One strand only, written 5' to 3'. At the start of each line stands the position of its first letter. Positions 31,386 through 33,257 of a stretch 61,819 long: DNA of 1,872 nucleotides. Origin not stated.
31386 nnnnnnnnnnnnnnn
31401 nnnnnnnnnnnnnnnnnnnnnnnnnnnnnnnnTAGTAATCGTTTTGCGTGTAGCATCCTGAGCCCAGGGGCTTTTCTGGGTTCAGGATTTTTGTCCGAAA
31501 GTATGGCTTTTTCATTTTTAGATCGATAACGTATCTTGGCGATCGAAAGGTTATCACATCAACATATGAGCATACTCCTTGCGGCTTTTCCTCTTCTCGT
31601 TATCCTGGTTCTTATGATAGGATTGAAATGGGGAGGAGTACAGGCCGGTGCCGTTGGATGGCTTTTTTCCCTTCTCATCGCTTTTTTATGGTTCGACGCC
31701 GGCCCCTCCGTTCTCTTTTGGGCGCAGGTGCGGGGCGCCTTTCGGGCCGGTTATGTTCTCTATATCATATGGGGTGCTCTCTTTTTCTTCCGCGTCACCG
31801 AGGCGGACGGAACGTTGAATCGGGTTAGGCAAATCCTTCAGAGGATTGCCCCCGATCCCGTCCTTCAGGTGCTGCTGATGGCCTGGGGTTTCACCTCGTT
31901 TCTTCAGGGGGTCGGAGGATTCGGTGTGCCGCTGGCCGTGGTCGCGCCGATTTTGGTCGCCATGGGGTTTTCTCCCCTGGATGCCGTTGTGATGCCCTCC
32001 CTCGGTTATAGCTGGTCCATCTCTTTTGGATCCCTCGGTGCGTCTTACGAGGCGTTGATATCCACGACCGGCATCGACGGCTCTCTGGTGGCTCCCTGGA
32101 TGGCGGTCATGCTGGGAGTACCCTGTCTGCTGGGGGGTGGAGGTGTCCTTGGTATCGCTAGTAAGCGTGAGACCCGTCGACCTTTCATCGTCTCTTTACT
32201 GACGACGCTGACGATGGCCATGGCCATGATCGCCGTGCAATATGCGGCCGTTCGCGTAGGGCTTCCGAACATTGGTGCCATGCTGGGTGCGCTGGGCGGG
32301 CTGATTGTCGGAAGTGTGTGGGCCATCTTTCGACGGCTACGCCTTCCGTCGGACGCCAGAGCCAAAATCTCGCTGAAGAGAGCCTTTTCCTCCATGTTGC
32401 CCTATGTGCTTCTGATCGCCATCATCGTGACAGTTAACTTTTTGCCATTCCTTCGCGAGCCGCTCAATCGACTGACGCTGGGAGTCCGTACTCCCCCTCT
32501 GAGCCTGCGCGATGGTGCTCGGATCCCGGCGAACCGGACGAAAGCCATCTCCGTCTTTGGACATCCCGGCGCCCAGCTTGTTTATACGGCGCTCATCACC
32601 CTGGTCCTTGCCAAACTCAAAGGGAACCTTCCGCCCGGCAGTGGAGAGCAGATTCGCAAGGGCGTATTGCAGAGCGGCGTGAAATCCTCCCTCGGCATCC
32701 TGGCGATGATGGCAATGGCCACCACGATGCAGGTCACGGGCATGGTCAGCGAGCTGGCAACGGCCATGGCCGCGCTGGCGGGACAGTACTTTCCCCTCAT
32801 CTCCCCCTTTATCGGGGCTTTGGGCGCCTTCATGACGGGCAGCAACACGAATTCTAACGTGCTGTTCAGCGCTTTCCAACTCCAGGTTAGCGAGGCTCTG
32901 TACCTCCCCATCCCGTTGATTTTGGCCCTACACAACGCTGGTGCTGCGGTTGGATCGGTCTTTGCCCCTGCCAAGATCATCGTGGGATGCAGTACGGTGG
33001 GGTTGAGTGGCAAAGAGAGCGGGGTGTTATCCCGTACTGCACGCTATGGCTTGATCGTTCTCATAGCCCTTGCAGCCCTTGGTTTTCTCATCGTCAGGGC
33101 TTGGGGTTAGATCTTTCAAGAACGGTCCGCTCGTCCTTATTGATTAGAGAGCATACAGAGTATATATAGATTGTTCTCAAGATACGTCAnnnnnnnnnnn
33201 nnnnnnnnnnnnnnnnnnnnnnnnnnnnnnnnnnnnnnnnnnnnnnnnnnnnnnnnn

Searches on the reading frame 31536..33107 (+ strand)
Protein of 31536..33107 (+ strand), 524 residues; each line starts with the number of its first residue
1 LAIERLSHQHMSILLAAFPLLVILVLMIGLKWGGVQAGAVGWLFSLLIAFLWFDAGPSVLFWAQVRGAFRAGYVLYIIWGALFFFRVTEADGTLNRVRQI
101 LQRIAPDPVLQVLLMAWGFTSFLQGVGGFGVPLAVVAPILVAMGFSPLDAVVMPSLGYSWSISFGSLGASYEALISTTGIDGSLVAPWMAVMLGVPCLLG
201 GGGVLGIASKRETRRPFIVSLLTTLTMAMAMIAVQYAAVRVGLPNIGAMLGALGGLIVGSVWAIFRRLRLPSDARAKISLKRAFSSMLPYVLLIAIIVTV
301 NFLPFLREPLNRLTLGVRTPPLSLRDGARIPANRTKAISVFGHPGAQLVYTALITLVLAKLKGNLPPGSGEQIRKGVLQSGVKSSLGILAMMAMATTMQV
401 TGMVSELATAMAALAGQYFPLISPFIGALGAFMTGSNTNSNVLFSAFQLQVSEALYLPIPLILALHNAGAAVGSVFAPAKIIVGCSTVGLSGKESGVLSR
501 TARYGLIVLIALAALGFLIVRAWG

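Call 26: search_protein_families(library=pfam, proteins=[window:31536-33107:+], max_evalue=0.001)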
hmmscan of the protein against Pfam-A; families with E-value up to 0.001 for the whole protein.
window:31536-33107:+ (524 aa): 1 family
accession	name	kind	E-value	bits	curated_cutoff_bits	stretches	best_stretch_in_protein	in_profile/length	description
PF02652.20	Lactate_perm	-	4.4e-77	260.5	27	1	11-515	1-518/522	L-lactate permease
